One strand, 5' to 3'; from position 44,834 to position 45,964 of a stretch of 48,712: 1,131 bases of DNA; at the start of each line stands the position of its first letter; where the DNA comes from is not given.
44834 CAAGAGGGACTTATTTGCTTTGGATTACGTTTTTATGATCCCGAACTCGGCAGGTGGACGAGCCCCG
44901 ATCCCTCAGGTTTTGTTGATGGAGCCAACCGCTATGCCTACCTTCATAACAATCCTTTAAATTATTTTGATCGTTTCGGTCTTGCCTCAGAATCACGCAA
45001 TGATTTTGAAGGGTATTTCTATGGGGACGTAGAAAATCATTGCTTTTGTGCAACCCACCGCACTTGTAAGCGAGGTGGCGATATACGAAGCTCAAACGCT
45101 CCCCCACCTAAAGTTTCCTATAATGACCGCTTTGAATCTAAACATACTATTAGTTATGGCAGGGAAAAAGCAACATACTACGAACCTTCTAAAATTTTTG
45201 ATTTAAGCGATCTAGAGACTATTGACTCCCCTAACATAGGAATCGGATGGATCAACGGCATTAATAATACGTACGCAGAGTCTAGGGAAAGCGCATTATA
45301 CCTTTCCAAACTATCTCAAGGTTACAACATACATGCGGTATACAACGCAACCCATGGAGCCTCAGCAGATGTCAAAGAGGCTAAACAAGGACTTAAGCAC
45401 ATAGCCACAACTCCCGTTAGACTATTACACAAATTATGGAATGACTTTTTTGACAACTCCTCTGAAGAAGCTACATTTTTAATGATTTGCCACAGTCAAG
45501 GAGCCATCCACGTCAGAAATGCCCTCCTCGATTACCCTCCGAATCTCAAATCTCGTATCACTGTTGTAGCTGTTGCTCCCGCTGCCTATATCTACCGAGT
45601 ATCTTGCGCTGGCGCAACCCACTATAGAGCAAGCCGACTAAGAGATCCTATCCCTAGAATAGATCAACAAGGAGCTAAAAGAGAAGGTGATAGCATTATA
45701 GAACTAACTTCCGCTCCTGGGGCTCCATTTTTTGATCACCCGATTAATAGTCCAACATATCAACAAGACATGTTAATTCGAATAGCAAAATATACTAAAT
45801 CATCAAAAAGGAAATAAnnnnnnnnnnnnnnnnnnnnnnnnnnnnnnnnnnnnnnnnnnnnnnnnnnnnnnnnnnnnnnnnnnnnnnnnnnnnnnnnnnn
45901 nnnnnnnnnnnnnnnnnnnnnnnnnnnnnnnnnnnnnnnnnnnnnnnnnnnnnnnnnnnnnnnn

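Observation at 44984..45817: The 277-aa RHS tip reads as a Ser-Asp-His alpha/beta-hydrolase (lipase-like), pointing to a membrane-targeting toxin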

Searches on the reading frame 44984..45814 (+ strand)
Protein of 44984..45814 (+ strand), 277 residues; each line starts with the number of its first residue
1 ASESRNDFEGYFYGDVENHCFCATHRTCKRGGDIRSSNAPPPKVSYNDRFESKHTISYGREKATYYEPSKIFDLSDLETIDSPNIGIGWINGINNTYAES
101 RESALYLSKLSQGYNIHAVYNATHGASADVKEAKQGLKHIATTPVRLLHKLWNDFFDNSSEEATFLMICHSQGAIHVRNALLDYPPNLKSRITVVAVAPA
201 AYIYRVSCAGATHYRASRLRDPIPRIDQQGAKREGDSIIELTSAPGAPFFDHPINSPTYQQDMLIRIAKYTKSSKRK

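Call 3: search_protein_families(library=pfam, proteins=[window:44984-45814:+], max_evalue=1)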
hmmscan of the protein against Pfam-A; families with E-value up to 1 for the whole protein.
window:44984-45814:+ (277 aa): 4 families
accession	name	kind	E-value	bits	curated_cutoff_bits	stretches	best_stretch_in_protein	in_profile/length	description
PF05095.17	DUF687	-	2.2e-13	50.1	25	1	78-217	29-164/537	Protein of unknown function (DUF687)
PF12146.15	Hydrolase_4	-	0.0067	16.2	27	1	94-203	14-113/239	Serine aminopeptidase, S33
PF11288.14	DUF3089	-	0.04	13.9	23.4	1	149-183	80-114/207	Protein of unknown function (DUF3089)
PF02089.21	Palm_thioest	-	0.068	13.3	26.8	1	144-197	57-109/254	Palmitoyl protein thioesterase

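Call 4: search_protein_families(library=ncbifam, proteins=[window:44984-45814:+], max_evalue=1)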
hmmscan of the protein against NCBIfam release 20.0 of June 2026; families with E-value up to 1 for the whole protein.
window:44984-45814:+ (277 aa): 0 families

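Call 5: search_solved_structures(query=window:44984-45814:+, max_evalue=10, show_alignments=3)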
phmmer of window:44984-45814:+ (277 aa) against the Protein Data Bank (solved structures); distinct sequences matched with E-value up to 10: 2.
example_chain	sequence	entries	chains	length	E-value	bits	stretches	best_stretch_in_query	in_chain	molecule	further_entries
5d8m_A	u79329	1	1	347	0.51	12.8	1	160-200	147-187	Metagenomic carboxyl esterase MGS0156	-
2enm_A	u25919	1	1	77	1.3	11.5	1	76-98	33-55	Sorting nexin-9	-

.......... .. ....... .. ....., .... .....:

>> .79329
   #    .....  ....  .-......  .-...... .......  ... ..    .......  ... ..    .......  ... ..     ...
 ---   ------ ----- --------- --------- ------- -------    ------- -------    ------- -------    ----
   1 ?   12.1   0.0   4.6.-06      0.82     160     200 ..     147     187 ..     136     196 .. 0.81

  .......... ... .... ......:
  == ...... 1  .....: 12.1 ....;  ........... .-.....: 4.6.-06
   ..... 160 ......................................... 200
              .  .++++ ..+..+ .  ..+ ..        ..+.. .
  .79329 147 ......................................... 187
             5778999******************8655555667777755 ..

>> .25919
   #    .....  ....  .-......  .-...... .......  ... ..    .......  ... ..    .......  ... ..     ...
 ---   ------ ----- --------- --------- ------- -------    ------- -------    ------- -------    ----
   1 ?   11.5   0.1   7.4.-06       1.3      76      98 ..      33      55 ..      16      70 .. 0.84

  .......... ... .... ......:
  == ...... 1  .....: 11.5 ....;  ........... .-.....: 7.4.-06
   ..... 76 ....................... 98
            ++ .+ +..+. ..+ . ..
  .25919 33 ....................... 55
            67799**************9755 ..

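Call 7: find_homologous_proteins(query=window:44984-45814:+, max_evalue=0.001)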
Query window:44984-45814:+ (277 aa): 82 proteins with E <= 0.001 among 424 candidates.
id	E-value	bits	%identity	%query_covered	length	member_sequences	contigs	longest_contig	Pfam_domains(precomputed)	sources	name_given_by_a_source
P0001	8.8e-87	309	57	94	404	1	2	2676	PF05095.18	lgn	-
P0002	4.9e-86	306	50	99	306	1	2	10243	PF05095.18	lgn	-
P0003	5.7e-86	306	55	94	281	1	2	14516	PF05095.18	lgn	-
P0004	6.2e-86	306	54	97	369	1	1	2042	PF05095.18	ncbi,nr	ncbi:MAG: DUF687 family protein, partial [Chlamydiia bacterium]|nr:DUF687 family protein [Chlamydiia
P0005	1.1e-84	302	52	97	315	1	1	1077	PF05095.18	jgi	jgi:hypothetical protein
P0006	2.7e-82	294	51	96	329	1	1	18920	PF05095.18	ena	-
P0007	3.8e-82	294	51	99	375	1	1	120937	PF05095.18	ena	-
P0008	3.9e-82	294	49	99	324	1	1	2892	PF05095.18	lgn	-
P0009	7.0e-82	293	50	96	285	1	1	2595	PF05095.18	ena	-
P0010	3.4e-81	291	50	97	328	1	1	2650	PF05095.18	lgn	-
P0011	1.0e-80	289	51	97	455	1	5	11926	PF05095.18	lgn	-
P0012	4.2e-79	284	52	94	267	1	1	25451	PF05095.18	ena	-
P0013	8.7e-79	283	53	84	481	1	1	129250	PF05095.18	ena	-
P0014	1.2e-78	282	51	98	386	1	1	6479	PF05095.18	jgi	-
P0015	2.5e-75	271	57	83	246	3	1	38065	PF05095.18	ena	-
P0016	6.0e-75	270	51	94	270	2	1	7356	PF05095.18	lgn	-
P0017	1.0e-71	260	60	74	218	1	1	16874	PF05095.18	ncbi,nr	ncbi:MAG: DUF687 domain-containing protein [Chlamydiae bacterium]|nr:DUF687 domain-containing protei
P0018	1.1e-71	259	53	88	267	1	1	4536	PF05095.18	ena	-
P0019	4.3e-70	254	59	75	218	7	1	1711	PF05095.18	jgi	jgi:Protein of unknown function (DUF687)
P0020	6.3e-70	254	52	84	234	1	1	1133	PF05095.18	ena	-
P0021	9.3e-70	253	52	83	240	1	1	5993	PF05095.18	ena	-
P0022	1.1e-69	253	56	77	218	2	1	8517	PF05095.18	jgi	jgi:pimeloyl-ACP methyl ester carboxylesterase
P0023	3.0e-69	251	54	76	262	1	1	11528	PF05095.18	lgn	-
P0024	3.1e-69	251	52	83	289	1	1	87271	PF05095.18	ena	-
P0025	3.4e-69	251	52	85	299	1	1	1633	PF05095.18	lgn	-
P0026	3.5e-69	251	54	74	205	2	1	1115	PF05095.18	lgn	-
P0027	3.9e-68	248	54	77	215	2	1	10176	PF05095.18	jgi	jgi:hypothetical protein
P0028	1.5e-66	243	52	84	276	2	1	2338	PF05095.18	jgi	jgi:hypothetical protein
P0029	1.9e-66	242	59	70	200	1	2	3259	PF05095.18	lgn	-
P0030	2.3e-66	242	56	68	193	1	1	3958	PF05095.18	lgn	-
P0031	9.5e-66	240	53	82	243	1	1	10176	PF05095.18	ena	-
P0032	3.2e-65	238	55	77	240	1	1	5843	PF05095.18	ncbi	-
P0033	9.5e-65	237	59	68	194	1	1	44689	PF05095.18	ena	-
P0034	1.8e-64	236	45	96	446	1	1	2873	PF05095.18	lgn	-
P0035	1.6e-63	233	65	63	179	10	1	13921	PF05095.18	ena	-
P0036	3.2e-63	232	56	68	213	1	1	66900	PF05095.18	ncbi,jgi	-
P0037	2.5e-62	229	51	85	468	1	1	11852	PF05095.18,PF05593.20,PF25023.2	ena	-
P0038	1.1e-61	227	54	74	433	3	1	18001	PF05095.18,PF25023.2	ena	-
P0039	1.8e-61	226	51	74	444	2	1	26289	PF05095.18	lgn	-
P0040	1.1e-59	220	45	84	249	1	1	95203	PF05095.18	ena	-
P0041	2.4e-59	219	57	63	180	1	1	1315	PF05095.18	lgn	-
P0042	3.3e-59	218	65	56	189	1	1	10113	PF05095.18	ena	-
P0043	2.5e-58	216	55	65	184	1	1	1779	PF05095.18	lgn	-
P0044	3.9e-57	212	58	57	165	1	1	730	PF05095.18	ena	-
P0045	6.7e-56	208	56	61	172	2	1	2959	PF05095.18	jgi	jgi:hypothetical protein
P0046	7.6e-56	207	54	63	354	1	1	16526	PF05095.18,PF00612.34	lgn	-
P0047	1.1e-55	207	59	59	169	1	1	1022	PF05095.18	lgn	-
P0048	5.0e-55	205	59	55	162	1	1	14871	PF05095.18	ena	-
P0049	2.9e-54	202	51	71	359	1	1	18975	PF05095.18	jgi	jgi:hypothetical protein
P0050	3.5e-54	202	60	56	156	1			PF05095.18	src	-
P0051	2.8e-53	199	54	67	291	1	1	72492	PF05095.18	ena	-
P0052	6.3e-52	195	52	68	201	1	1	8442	PF05095.18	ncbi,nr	ncbi:MAG: DUF687 family protein, partial [Verrucomicrobia bacterium]|nr:DUF687 family protein [Verru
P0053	3.4e-51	192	54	65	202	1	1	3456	PF05095.18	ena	-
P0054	9.0e-51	191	57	57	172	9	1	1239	PF05095.18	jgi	-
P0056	4.5e-49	185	56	56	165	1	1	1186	PF05095.18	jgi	jgi:hypothetical protein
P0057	6.9e-49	185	47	71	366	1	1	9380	PF05095.18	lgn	-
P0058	1.8e-48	183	52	68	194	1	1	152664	PF05095.18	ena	-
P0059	1.3e-47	180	48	73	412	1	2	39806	PF14559.13,PF13431.13,PF05095.18,PF13414.13,PF00515.35,PF12569.15,PF13428.13,PF07719.24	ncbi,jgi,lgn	ncbi:MAG: hypothetical protein ACI9S8_000315 [Chlamydiales bacterium]|jgi:hypothetical protein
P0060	2.2e-46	176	45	76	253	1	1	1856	PF05095.18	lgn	-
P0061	5.3e-46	175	63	47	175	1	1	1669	PF05095.18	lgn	-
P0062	5.8e-46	175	51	59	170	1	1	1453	PF05095.18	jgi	-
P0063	1.4e-45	174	46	79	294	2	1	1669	PF05095.18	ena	-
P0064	2.1e-45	173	48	68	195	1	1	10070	PF05095.18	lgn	-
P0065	7.5e-45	171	46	70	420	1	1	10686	PF05095.18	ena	-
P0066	9.6e-45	171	61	47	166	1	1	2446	PF05095.18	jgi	jgi:hypothetical protein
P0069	4.6e-41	159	66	41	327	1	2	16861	PF05095.18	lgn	-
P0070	4.0e-35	140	51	55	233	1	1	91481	PF05095.18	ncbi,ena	-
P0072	9.7e-33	132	41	70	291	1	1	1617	PF05095.18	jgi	jgi:hypothetical protein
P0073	1.1e-29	122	33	85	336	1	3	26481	PF05095.18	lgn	-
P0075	1.1e-27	115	41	60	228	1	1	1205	PF05095.18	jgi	jgi:hypothetical protein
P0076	1.7e-27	114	49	45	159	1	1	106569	PF05095.18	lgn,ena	-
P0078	9.0e-23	99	36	67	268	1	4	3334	PF05095.18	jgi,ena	-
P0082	2.0e-18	85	31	69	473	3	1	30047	-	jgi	-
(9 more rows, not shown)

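Call 18: find_encoding_contigs(protein=P0007, flank=8000, max_places=3)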
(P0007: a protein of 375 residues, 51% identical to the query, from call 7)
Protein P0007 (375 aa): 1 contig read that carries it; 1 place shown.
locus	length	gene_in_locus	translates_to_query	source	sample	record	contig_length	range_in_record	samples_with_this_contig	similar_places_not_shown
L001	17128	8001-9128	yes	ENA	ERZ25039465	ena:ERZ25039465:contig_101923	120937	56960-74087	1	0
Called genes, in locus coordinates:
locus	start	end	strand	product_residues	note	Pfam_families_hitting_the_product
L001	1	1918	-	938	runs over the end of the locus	-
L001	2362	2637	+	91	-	-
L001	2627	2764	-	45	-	-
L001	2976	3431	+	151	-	PF13744:HTH_37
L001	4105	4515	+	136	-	-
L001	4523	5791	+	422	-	PF05593:RHS_repeat (weak)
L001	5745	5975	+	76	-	PF05593:RHS_repeat (faint)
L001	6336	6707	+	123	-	-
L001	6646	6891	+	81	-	-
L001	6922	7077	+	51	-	-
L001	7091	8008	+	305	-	PF05593:RHS_repeat (faint), PF25023:TEN_YD-shell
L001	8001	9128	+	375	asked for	PF05095:DUF687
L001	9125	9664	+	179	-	-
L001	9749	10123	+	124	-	-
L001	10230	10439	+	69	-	-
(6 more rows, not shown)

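Call 21: find_encoding_contigs(protein=P0013, flank=8000, max_places=3)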
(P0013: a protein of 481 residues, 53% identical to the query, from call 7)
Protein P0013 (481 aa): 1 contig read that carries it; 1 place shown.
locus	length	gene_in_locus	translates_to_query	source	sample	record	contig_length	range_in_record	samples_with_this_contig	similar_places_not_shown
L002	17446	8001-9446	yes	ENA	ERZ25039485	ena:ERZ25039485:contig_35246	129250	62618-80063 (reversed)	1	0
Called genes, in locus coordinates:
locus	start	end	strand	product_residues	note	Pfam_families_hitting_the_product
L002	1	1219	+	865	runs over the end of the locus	PF02463:SMC_N (faint), PF03193:RsgA_GTPase (faint), PF13175:AAA_15 (faint), PF13481:AAA_25 (faint), PF20703:nSTAND1 (faint), PF13191:AAA_16 (faint), PF17755:UvrA_DNA-bind, PF00005:ABC_tran, +5 more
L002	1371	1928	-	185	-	PF13302:Acetyltransf_3, PF00583:Acetyltransf_1 (weak)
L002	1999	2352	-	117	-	-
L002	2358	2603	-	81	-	-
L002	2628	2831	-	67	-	-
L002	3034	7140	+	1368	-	PF25023:TEN_YD-shell (weak), PF05593:RHS_repeat (weak), PF25023:TEN_YD-shell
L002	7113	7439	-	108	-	PF13359:DDE_Tnp_4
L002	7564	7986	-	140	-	PF13613:HTH_Tnp_4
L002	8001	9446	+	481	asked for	PF05095:DUF687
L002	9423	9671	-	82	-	PF00872:Transposase_mut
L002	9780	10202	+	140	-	PF13613:HTH_Tnp_4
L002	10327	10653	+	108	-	PF13359:DDE_Tnp_4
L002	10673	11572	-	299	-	PF00872:Transposase_mut, PF10551:MULE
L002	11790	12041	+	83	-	-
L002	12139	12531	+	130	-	PF00872:Transposase_mut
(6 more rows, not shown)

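Call 22: predict_structure(alignment_id=A1)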
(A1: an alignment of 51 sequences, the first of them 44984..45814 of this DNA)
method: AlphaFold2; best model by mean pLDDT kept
length: 277 residues; sequences in the alignment: 51
mean_pLDDT: 88.4   pTM: 0.84
mean pLDDT of the five models: 88.4, 88.4, 88.1, 88.1, 87.1
residues with pLDDT >= 90: 214; 70-90: 16; 50-70: 17; < 50: 30
segments of 3 or more residues with pLDDT < 50: 1-3, 7-17, 23-35
pLDDT, mean of each block of 10 residues (from residue 1): 47 47 48 57 94 70 75 97 97 95 98 98 90 96 98 98 98 98 98 98 97 98 97 98 97 98 98 93
secondary structure, 60 per line:
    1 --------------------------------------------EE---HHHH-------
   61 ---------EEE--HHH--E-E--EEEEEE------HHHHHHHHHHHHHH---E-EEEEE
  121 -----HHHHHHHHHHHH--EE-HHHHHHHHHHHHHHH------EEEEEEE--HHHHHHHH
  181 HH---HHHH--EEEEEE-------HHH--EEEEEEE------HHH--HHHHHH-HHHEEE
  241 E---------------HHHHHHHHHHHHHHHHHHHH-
elements in order: H50-53 E70-72 E85-90 H97-110 E116-120 H126-137 H143-157 E164-170 H173-182 H186-189 E192-197 E210-216 H228-233 E238-241 H257-276
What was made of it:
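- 45038..45082 (+): Conserved Cys/His-rich motif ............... in the linker. Its function is unknown. AF2 confidence is low here (call 22).
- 45254..45259 (+): Asn1664-Gly1665 (the 'NG' of WINGINN), the putative oxyanion-hole loop directly after strand b3. Strand 85-90 of the model ends just before N91-G92 (call 22).
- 45494..45496 (+): Ser1744, the nucleophile in the elbow C-H-S-Q-G-A. It lies between strand 164-170 and helix 173-182 of the model (call 22).
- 45644..45646 (+): Asp1794, the candidate catalytic acid (RDPIP). It lies in the loop after strand 210-216 (call 22).
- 45737..45739 (+): His1825, the candidate catalytic base (FDHP). It lies in the loop after strand 238-241, before the C-terminal helix 257-276 (call 22).
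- On alpha/beta-hydrolase superfamily: AF2 model with pLDDT 88.4, including its DSSP element order (call 22).
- Closest known: T6SS lipase effectors Tle1-Tle4 with periplasmic or lipoprotein Tli immunity proteins. Different: The core is much smaller (about 210 aa) and has no lid or accessory domain (call 22).
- The AF2 model has pLDDT 88.4 and strand/helix order b3-aA-b4-aB-b5-[Ser]-aC-b6-b7-[Asp]-aE-b8-[His]-aF (call 22).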

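Call 25: fold_search(model_id=the predicted structure, library=pdb)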
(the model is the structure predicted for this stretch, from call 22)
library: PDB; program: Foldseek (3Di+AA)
matches with E <= 10: 1094; with E <= 0.001: 142
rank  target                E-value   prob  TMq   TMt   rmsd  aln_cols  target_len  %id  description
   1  6ane_C                1.4e-05  1.00  0.36  0.38   8.9       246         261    8  Crystal Structure of Ideonella sakaiensis PET Hydrolase (released 2018-04-18)
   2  8h5m                  1.6e-05  1.00  0.36  0.38   8.6       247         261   10  Crystal structure of PETase S121E/D186H/N233C/S242T/N246D/S282C mutant from Ideonella sakaiensis (released 2023-10-25)
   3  6ij3                  2.8e-05  1.00  0.37  0.39   9.0       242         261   12  Crystal structure of PETase S121D, D186H mutant from Ideonella sakaiensis (released 2019-09-04)
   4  8h5l_A                3.1e-05  1.00  0.37  0.38   9.5       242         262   12  Crystal structure of PETase N37D/S121E/R132E/A171C/A180V/P181V/D186H/S193C/A202C/V211C/S214Y/R224E/N233C/S242T/N246D/N (released 2023-10-25)
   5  7osb_B                3.1e-05  1.00  0.37  0.38   8.9       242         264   12  Crystal Structure of a Double Mutant PETase (S238F/W159H) from Ideonella sakaiensis (released 2021-10-13)
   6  8h5k                  3.3e-05  1.00  0.35  0.37   9.1       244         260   11  Crystal structure of PETase N37D/S121E/R132E/A171C/A180V/P181V/D186H/S193C/R224E/N233C/S242T/N246D/S282C mutant from Ide (released 2023-10-25)
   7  6ky5_A                4.0e-05  1.00  0.38  0.40   8.6       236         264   10  Crystal structure of a hydrolase mutant (released 2020-09-23)
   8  6ilx                  5.3e-05  1.00  0.37  0.39   8.7       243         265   10  Crystal structure of PETase W159F mutant from Ideonella sakaiensis (released 2019-03-27)
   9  6kuo                  5.7e-05  1.00  0.36  0.37   8.9       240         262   11  Crystal strcuture of PETase N246D mutant from Ideonella sakaiensis (released 2020-09-02)
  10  7sh6                  6.0e-05  1.00  0.37  0.38   8.9       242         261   12  Crystal structure of a PET hydrolase mutant from Ideonella Sakaiensis (released 2022-04-06)
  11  3vis_B                6.8e-05  1.00  0.41  0.43   7.3       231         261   11  Crystal structure of cutinase Est119 from Thermobifida alba AHK119 (released 2012-04-11)
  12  9lmt                  6.8e-05  1.00  0.36  0.38   8.9       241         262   10  Crystal structure of variant FAST-ACC-A248E (released 2025-07-23)
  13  5lui                  7.2e-05  1.00  0.40  0.41   7.7       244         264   11  Structure of cutinase 1 from Thermobifida cellulosilytica (released 2017-07-12)
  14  7e31_A                7.7e-05  1.00  0.39  0.41   5.6       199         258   10  Crystal structure of a novel alpha/beta hydrolase mutant in apo form (released 2022-02-09)
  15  6eqf                  7.7e-05  1.00  0.36  0.37   9.3       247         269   11  Crystal structure of a polyethylene terephthalate degrading hydrolase from Ideonella sakaiensis in spacegroup P212121 (released 2018-04-25)
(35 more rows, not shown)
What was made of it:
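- Closest known: Cutinases/PET hydrolases and acyl-protein thioesterase 1. Same: These are the best structural matches (call 25).
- Foldseek gives 142 PDB matches at E<1e-3, led by cutinases/PETases, APT1 and esterase D (call 25). APT1 is among the best structural matches (call 25).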

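Call 26: find_related_loci(query=A1, collection=genome_contigs, flank=6000)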
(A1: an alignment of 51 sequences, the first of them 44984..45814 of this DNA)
Query A1 (277 aa) in genome_contigs; peptide patterns used: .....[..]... (x = any residue, [..] = any of these).
75 stretches matched a pattern; 47 encode a relative of the query (tblastn E <= 1e-3); 47 distinct loci.
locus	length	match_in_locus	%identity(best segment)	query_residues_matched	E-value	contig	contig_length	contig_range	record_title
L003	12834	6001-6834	70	1-277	1e-132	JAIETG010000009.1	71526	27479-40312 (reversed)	MAG: Rhabdochlamydiaceae bacterium isolate time.spades.CONCOCT.1kb_023 c_000000000063, whole genome shotgun sequence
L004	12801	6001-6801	58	1-273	1e-100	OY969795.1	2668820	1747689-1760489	MAG: uncultured Parachlamydiaceae bacterium isolate MFD05502.bin.c.3 genome assembly, chromosome: 1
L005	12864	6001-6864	52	2-277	1e-99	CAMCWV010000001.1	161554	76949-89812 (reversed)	MAG: Waddlia chondrophila WSU 86-1044 isolate MH-21oct19-270 genome assembly, contig: MH-21oct19-C65, whole genome shotg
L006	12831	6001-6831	56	2-276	4e-97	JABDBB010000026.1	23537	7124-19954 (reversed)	MAG: Chlamydiae bacterium isolate BWOrgHeat_Nextera5_MAG1 3300020738.a:Ga0206889_1046, whole genome shotgun sequence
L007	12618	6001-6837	57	2-277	8e-96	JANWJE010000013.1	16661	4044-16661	MAG: Parachlamydiaceae bacterium isolate CRAIB_MAG59 c_000000014561, whole genome shotgun sequence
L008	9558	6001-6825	56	6-276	1e-94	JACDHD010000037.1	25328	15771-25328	MAG: Parachlamydiaceae bacterium isolate MGR_bin429 SD2909_NODE_285_length_25328_cov_2.134399, whole genome shotgun sequ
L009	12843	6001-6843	55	1-277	4e-94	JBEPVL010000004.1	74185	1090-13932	MAG: Chlamydiota bacterium isolate 22E.semibin_refined.032 NODE_308_length_74185_cov_52.318913, whole genome shotgun seq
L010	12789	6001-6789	55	4-273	1e-93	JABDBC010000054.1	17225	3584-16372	MAG: Chlamydiae bacterium isolate BWMinControl_Nextera80_MAG2 3300020740.a:Ga0207056_1081, whole genome shotgun sequence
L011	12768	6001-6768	54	9-274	5e-93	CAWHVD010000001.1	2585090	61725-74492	MAG: uncultured Chlamydiales bacterium isolate MFD02416.bin.1.76 genome assembly, contig: contig_27032, whole genome sho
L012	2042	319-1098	54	1-270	7e-97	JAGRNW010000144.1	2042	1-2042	MAG: Chlamydiia bacterium isolate HKST-UBA02 NODE_144_length_2042_cov_4.827990, whole genome shotgun sequence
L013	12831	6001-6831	54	1-273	8e-92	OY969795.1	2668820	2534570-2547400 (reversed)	MAG: uncultured Parachlamydiaceae bacterium isolate MFD05502.bin.c.3 genome assembly, chromosome: 1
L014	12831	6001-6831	56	1-273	2e-91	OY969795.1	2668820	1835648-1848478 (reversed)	MAG: uncultured Parachlamydiaceae bacterium isolate MFD05502.bin.c.3 genome assembly, chromosome: 1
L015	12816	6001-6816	51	6-275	1e-89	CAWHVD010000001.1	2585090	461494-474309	MAG: uncultured Chlamydiales bacterium isolate MFD02416.bin.1.76 genome assembly, contig: contig_27032, whole genome sho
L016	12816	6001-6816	50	6-275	1e-89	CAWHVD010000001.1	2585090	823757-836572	MAG: uncultured Chlamydiales bacterium isolate MFD02416.bin.1.76 genome assembly, contig: contig_27032, whole genome sho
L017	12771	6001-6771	52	9-275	5e-88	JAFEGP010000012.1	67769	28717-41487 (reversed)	MAG: Verrucomicrobia bacterium isolate SZAS-3 VERR-TMP-1__12__length-67769, whole genome shotgun sequence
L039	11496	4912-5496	34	83-259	6e-25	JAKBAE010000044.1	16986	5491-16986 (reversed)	MAG: bacterium isolate ZJ1.bin9 NODE_4464_length_16986_cov_1.679637, whole genome shotgun sequence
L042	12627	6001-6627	30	83-273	3e-22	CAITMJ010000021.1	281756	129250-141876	MAG: uncultured Chlamydiae bacterium isolate MJ-time_bin-6591 genome assembly, contig: bin-6591:21/35, whole genome shot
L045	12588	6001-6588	32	82-259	2e-18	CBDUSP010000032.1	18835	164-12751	MAG TPA_asm: uncultured bacterium isolate SRR22302347_binner123_Refined_34 genome assembly, contig: ERZ25073594.815, who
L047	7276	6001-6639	30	81-274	2e-15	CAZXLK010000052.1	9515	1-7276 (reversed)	MAG TPA_asm: uncultured bacterium isolate SRP200132_co1_526 genome assembly, contig: NODE_12873_length_9515_cov_6.873256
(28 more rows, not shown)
